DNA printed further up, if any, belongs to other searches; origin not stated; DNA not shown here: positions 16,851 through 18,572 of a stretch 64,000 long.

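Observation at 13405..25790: Eleven-gene lipid cluster resembling a disassembled ElbD-type ether-lipid module (acyl-CoA ligase, ACP, thioester reductase, AGPAT) plus lipid kinase and ICMT-like methyltransferase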

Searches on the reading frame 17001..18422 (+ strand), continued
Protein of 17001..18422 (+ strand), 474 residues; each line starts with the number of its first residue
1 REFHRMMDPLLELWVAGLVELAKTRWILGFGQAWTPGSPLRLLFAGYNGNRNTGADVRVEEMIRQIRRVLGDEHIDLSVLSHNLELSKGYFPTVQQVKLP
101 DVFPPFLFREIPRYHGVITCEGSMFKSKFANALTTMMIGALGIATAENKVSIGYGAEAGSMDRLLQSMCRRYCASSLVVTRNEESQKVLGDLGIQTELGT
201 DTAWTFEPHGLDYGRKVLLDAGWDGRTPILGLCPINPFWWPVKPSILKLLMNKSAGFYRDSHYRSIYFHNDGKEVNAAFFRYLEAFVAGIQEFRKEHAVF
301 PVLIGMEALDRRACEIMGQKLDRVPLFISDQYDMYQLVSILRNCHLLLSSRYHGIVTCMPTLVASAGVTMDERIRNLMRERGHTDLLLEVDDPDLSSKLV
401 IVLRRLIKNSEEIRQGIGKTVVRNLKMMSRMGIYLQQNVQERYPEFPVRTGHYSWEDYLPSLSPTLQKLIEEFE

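Call 72: find_homologous_proteins(query=P0074, max_evalue=1e-50)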
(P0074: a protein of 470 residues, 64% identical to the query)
Query P0074 (470 aa): 7726 proteins with E <= 1e-50 among 8000 candidates; the best 120 are listed.
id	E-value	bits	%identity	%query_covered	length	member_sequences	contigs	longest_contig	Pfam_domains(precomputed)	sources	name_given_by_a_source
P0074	0.0e+0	1091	100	100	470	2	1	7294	PF04230.20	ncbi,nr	ncbi:MAG TPA: polysaccharide pyruvyl transferase family protein [Blastocatellia bacterium]|nr:polysa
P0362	0.0e+0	1019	92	100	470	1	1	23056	PF04230.20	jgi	jgi:polysaccharide pyruvyl transferase WcaK-like protein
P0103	1.6e-268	909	81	100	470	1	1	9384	PF04230.20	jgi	jgi:polysaccharide pyruvyl transferase WcaK-like protein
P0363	5.4e-256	868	78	100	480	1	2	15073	-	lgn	-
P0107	4.6e-254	862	78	100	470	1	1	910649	PF04230.20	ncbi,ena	-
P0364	3.9e-252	855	77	100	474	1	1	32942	PF04230.20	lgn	-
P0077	4.7e-252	855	77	100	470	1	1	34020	PF04230.20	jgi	jgi:polysaccharide pyruvyl transferase WcaK-like protein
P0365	9.2e-251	851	77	100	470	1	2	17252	PF04230.20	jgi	jgi:polysaccharide pyruvyl transferase WcaK-like protein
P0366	3.0e-250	849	77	100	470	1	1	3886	PF04230.20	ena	-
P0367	3.1e-250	849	77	100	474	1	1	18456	PF04230.20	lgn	-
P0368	4.0e-250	849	77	100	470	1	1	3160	PF04230.20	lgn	-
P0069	4.9e-250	848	77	100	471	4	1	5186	PF04230.20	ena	-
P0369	8.0e-250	848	77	100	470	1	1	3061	PF04230.20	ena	-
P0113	1.2e-249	847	77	100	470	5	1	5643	PF04230.20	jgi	jgi:polysaccharide pyruvyl transferase WcaK-like protein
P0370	1.2e-249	847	76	100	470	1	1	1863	PF04230.20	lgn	-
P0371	2.4e-249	846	77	100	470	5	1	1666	PF04230.20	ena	-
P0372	4.6e-249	845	77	100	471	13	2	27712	PF04230.20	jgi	jgi:polysaccharide pyruvyl transferase WcaK-like protein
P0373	1.6e-248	843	76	100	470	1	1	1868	PF04230.20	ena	-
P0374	2.0e-248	843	76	100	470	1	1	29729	PF04230.20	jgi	jgi:polysaccharide pyruvyl transferase WcaK-like protein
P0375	3.9e-248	842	76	100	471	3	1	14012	PF04230.20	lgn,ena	-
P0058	4.3e-248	842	77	100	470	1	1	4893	PF04230.20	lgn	-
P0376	7.9e-248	841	75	100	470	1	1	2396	PF04230.20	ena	-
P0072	1.3e-247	841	75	100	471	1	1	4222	PF04230.20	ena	-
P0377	1.8e-247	840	76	100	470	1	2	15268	PF04230.20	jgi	jgi:polysaccharide pyruvyl transferase WcaK-like protein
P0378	1.9e-247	840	76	100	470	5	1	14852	PF04230.20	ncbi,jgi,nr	ncbi:MAG TPA: polysaccharide pyruvyl transferase family protein [Blastocatellia bacterium]|jgi:polys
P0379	2.7e-247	839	76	100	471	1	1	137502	PF04230.20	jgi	jgi:polysaccharide pyruvyl transferase WcaK-like protein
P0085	5.7e-247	838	75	100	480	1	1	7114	PF04230.20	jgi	-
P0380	6.2e-246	835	76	100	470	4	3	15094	PF04230.20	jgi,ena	-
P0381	6.6e-246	835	76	99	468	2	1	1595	PF04230.20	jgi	-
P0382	7.0e-246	835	75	100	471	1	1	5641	PF04230.20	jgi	jgi:polysaccharide pyruvyl transferase WcaK-like protein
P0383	7.3e-246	835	75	100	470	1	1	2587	PF04230.20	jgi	jgi:polysaccharide pyruvyl transferase WcaK-like protein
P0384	1.3e-245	834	75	100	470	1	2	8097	PF04230.20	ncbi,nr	ncbi:MAG: polysaccharide pyruvyl transferase family protein [Blastocatellia bacterium]|nr:polysaccha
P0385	1.3e-244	831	73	100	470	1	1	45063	PF04230.20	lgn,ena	-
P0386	1.3e-244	831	74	99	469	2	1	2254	PF04230.20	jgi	-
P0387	4.4e-244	829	75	100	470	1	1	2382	PF04230.20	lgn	-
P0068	7.9e-244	828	75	100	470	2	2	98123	PF04230.20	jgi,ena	-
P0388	2.1e-243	827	74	100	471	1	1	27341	PF04230.20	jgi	jgi:polysaccharide pyruvyl transferase WcaK-like protein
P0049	2.2e-243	827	74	100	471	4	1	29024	PF04230.20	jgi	jgi:polysaccharide pyruvyl transferase WcaK-like protein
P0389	2.7e-243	826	76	100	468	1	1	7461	PF04230.20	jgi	jgi:polysaccharide pyruvyl transferase WcaK-like protein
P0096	4.3e-243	826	75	100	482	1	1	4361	PF04230.20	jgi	jgi:polysaccharide pyruvyl transferase WcaK-like protein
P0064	4.3e-243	826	75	99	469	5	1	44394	PF04230.20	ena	-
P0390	4.6e-243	825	76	99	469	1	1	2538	PF04230.20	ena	-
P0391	5.6e-243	825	75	99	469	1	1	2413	PF04230.20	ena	-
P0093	7.4e-243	825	76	100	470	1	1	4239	PF04230.20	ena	-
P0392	8.1e-243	825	74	100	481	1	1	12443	PF04230.20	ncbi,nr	ncbi:MAG: polysaccharide pyruvyl transferase family protein [Acidobacteria bacterium]|nr:polysacchar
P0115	9.6e-243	824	75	100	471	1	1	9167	PF04230.20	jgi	jgi:polysaccharide pyruvyl transferase WcaK-like protein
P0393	1.7e-242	824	74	100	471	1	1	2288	PF04230.20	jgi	jgi:polysaccharide pyruvyl transferase WcaK-like protein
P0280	1.9e-242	823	75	100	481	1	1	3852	PF04230.20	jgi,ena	jgi:polysaccharide pyruvyl transferase WcaK-like protein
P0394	2.4e-242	823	74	99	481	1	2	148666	PF04230.20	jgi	jgi:polysaccharide pyruvyl transferase WcaK-like protein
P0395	3.7e-242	822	75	100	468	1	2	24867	PF04230.20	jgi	jgi:polysaccharide pyruvyl transferase WcaK-like protein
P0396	1.7e-241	820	74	99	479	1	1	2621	PF04230.20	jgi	jgi:polysaccharide pyruvyl transferase WcaK-like protein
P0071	2.0e-241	820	73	100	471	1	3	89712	PF04230.20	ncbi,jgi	jgi:polysaccharide pyruvyl transferase WcaK-like protein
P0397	2.6e-241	820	74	100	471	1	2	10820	PF04230.20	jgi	jgi:polysaccharide pyruvyl transferase WcaK-like protein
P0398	2.8e-241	820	75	100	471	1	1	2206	PF04230.20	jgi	-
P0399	3.8e-241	819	75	99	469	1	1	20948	PF04230.20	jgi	-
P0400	6.7e-241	818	74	99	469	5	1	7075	PF04230.20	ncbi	-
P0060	8.1e-241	818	74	99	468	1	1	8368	PF04230.20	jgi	jgi:polysaccharide pyruvyl transferase WcaK-like protein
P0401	8.7e-241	818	74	99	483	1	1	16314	PF04230.20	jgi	jgi:polysaccharide pyruvyl transferase WcaK-like protein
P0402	1.4e-240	817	75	100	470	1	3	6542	PF04230.20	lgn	-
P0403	1.4e-240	817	73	99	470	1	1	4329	PF04230.20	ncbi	-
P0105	2.0e-240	817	74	99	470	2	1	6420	PF04230.20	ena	-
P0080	2.0e-240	817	73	99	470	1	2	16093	PF04230.20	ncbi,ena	-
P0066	2.2e-240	817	74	99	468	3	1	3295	PF04230.20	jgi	-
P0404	2.2e-240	817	73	99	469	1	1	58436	PF04230.20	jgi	jgi:polysaccharide pyruvyl transferase WcaK-like protein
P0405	2.3e-240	817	74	100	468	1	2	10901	PF04230.20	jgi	jgi:polysaccharide pyruvyl transferase WcaK-like protein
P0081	2.8e-240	816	73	99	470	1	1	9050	PF04230.20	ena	-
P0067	3.1e-240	816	73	99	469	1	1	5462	PF04230.20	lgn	-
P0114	3.2e-240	816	73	100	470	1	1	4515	PF04230.20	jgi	-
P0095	3.8e-240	816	73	99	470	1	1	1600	PF04230.20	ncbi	-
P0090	3.8e-240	816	73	99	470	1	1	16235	PF04230.20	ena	-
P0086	3.8e-240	816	73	99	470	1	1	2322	PF04230.20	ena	-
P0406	4.1e-240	816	74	100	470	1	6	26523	PF04230.20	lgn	-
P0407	4.1e-240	816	74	100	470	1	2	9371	PF04230.20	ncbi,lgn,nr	ncbi:MAG: polysaccharide pyruvyl transferase family protein [Acidobacteria bacterium]|nr:polysacchar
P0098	5.2e-240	815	73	99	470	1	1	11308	PF04230.20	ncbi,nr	ncbi:MAG: polysaccharide pyruvyl transferase family protein [Acidobacteria bacterium]|nr:polysacchar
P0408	5.3e-240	815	74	99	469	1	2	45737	PF04230.20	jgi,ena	-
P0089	7.1e-240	815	73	99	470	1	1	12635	PF04230.20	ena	-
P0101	7.2e-240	815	73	99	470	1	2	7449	PF04230.20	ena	-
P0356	1.0e-239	814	74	99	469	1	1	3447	PF04230.20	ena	-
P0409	1.3e-239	814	74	100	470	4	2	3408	PF04230.20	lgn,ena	-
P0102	1.4e-239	814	73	99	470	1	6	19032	PF04230.20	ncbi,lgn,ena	-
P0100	1.4e-239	814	73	99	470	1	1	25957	PF04230.20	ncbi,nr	ncbi:MAG: polysaccharide pyruvyl transferase family protein [Acidobacteria bacterium]|nr:polysacchar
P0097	1.6e-239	814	75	99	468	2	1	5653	PF04230.20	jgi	jgi:polysaccharide pyruvyl transferase WcaK-like protein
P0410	1.6e-239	814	74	100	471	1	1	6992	PF04230.20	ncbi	ncbi:MAG: polysaccharide pyruvyl transferase family protein [Acidobacteriota bacterium]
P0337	1.9e-239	814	73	99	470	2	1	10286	PF04230.20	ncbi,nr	ncbi:MAG: polysaccharide pyruvyl transferase family protein [Acidobacteria bacterium]|nr:polysacchar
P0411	2.0e-239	813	74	100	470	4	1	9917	PF04230.20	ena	-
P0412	2.4e-239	813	72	100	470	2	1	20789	PF04230.20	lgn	-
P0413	2.6e-239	813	74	99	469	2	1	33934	PF04230.20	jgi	-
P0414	2.6e-239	813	74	99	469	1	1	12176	PF04230.20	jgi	jgi:polysaccharide pyruvyl transferase WcaK-like protein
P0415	3.0e-239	813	74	100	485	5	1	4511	PF04230.20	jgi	jgi:polysaccharide pyruvyl transferase WcaK-like protein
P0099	3.5e-239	813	73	99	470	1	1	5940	PF04230.20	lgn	-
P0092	3.5e-239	813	73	99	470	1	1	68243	PF04230.20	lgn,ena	-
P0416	3.7e-239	813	74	100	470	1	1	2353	PF04230.20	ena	-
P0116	4.9e-239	812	73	99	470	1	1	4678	PF04230.20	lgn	-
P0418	5.4e-239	812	74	100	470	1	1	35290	PF04230.20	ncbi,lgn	-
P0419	6.4e-239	812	74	100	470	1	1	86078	PF04230.20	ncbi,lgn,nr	ncbi:MAG: polysaccharide pyruvyl transferase family protein [Acidobacteria bacterium]|nr:polysacchar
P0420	7.0e-239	812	74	99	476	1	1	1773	PF04230.20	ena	-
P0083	8.0e-239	811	73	99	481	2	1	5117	PF04230.20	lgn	-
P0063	8.1e-239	811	74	100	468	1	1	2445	PF04230.20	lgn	-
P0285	8.6e-239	811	73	99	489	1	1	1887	PF04230.20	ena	-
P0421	9.1e-239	811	74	100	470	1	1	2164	PF04230.20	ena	-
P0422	1.3e-238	811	73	99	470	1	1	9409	PF04230.20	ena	-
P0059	1.7e-238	810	74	100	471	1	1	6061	PF04230.20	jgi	jgi:polysaccharide pyruvyl transferase WcaK-like protein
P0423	1.7e-238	810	74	100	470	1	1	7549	PF04230.20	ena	-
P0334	1.8e-238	810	73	99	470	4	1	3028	PF04230.20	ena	-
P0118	1.9e-238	810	72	100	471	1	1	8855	PF04230.20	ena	-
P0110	2.4e-238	810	73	99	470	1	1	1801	PF04230.20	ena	-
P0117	2.5e-238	810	73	99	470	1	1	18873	PF04230.20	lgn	-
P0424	3.2e-238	809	74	100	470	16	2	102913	PF04230.20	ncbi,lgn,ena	-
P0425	3.9e-238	809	73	100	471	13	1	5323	PF04230.20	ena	-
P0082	4.6e-238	809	73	99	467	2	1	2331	PF04230.20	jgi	-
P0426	5.5e-238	809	74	100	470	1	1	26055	PF04230.20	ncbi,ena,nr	ncbi:MAG TPA: polysaccharide pyruvyl transferase family protein [Blastocatellia bacterium]|nr:polysa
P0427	6.6e-238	808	74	100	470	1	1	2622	PF04230.20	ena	-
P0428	7.9e-238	808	73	100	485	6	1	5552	PF04230.20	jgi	-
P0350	8.8e-238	808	73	99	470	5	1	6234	PF04230.20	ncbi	-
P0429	1.2e-237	808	74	100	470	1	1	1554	PF04230.20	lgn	-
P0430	1.8e-237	807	73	100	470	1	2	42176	PF04230.20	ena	-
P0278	2.0e-237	807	74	99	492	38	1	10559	PF04230.20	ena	-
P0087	2.2e-237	807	72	99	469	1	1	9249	PF04230.20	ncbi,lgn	ncbi:MAG: polysaccharide pyruvyl transferase family protein [Terriglobia bacterium]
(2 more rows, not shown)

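Call 75: search_solved_structures(query=L002:2873-4009:+, max_evalue=0.00001)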
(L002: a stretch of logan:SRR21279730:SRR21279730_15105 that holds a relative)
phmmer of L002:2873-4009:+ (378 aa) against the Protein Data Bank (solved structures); distinct sequences matched with E-value up to 0.00001: 11.
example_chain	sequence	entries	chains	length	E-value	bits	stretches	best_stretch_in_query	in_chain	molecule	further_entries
4u7w_A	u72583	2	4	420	3.4e-27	98.5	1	4-261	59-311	MxaA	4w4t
8v1x_A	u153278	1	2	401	5.1e-15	58.4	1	4-263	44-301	Type I polyketide synthase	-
4dqv_A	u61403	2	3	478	3.4e-13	52.4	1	4-225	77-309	PROBABLE PEPTIDE SYNTHETASE NRP (PEPTIDE SYNTHASE) | Peptide synthetase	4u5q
5msc_A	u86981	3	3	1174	5.9e-12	48.3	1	3-215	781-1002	Carboxylic acid reductase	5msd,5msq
5mso_A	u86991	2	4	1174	6.6e-12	48.2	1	4-226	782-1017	Carboxylic acid reductase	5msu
4f6c_A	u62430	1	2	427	4.1e-09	39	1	3-267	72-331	AusA reductase domain protein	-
4f6l_B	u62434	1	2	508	6.5e-09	38.3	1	3-267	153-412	AusA reductase domain protein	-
5msp_A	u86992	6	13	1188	6.5e-09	38.3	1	4-216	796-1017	Thioester reductase domain-containing protein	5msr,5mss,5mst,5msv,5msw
6vtj_A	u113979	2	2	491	4.7e-08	35.5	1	4-259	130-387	Non-ribosomal peptide synthetase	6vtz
7eoz_A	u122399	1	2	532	5.7e-07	31.9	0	4-154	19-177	Fatty acyl-CoA reductase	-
6nki_A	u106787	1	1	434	4e-06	29.2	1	3-212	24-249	NRPS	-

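Call 77: find_encoding_contigs(protein=P0047, flank=10000, max_places=3)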
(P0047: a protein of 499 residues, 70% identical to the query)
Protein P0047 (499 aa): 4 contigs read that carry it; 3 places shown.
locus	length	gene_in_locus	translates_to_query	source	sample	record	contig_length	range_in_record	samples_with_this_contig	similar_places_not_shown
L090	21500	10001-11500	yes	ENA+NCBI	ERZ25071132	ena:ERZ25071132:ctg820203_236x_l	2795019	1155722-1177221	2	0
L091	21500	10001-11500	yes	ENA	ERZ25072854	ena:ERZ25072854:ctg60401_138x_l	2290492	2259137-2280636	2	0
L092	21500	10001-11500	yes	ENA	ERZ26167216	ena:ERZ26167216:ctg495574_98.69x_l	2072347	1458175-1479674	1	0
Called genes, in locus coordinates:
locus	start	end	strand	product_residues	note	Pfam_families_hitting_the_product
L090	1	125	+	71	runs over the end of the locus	-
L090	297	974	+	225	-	PF07040:DUF1326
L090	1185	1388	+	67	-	-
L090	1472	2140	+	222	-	-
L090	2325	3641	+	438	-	PF07994:NAD_binding_5, PF01658:Inos-1-P_synth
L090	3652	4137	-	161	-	-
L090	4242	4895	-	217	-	PF10173:Mit_KHE1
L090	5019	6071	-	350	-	PF03150:CCP_MauG, PF00034:Cytochrom_C (faint)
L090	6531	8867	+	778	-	PF12710:HAD, PF01370:Epimerase (weak), PF07993:NAD_binding_4, PF03015:Sterile (weak)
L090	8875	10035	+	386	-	PF01073:3Beta_HSD, PF01370:Epimerase, PF07993:NAD_binding_4, PF13460:NAD_binding_10 (weak), PF16363:GDP_Man_Dehyd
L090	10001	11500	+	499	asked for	PF04230:PS_pyruv_trans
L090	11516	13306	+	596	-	PF00501:AMP-binding, PF23562:AMP-binding_C_3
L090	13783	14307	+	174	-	-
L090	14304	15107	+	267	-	PF00378:ECH_1, PF16113:ECH_2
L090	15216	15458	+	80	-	PF00550:PP-binding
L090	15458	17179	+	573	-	PF00501:AMP-binding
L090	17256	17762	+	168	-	-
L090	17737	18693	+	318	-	PF00781:DAGK_cat, PF19279:YegS_C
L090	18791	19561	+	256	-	PF01553:Acyltransferase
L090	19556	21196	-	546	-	PF00171:Aldedh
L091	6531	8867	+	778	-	PF12710:HAD, PF01370:Epimerase (weak), PF07993:NAD_binding_4, PF03015:Sterile (weak)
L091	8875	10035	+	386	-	PF01073:3Beta_HSD, PF01370:Epimerase, PF07993:NAD_binding_4, PF13460:NAD_binding_10 (weak), PF16363:GDP_Man_Dehyd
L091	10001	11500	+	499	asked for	PF04230:PS_pyruv_trans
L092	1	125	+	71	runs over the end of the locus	-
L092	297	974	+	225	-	PF07040:DUF1326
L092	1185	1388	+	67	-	-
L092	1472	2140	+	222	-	-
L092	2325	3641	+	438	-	PF07994:NAD_binding_5, PF01658:Inos-1-P_synth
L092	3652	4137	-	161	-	-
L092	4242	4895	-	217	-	PF10173:Mit_KHE1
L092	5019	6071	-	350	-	PF03150:CCP_MauG, PF00034:Cytochrom_C (faint)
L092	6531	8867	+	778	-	PF12710:HAD, PF01370:Epimerase (weak), PF07993:NAD_binding_4, PF03015:Sterile (weak)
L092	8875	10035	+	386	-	PF01073:3Beta_HSD, PF01370:Epimerase, PF07993:NAD_binding_4, PF13460:NAD_binding_10 (weak), PF16363:GDP_Man_Dehyd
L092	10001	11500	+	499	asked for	PF04230:PS_pyruv_trans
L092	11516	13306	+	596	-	PF00501:AMP-binding, PF23562:AMP-binding_C_3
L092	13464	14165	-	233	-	-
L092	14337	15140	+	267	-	PF00378:ECH_1, PF16113:ECH_2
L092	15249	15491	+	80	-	PF00550:PP-binding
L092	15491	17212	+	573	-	PF00501:AMP-binding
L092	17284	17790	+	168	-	-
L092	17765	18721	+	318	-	PF00781:DAGK_cat, PF19279:YegS_C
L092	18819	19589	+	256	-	PF01553:Acyltransferase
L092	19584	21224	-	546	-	PF00171:Aldedh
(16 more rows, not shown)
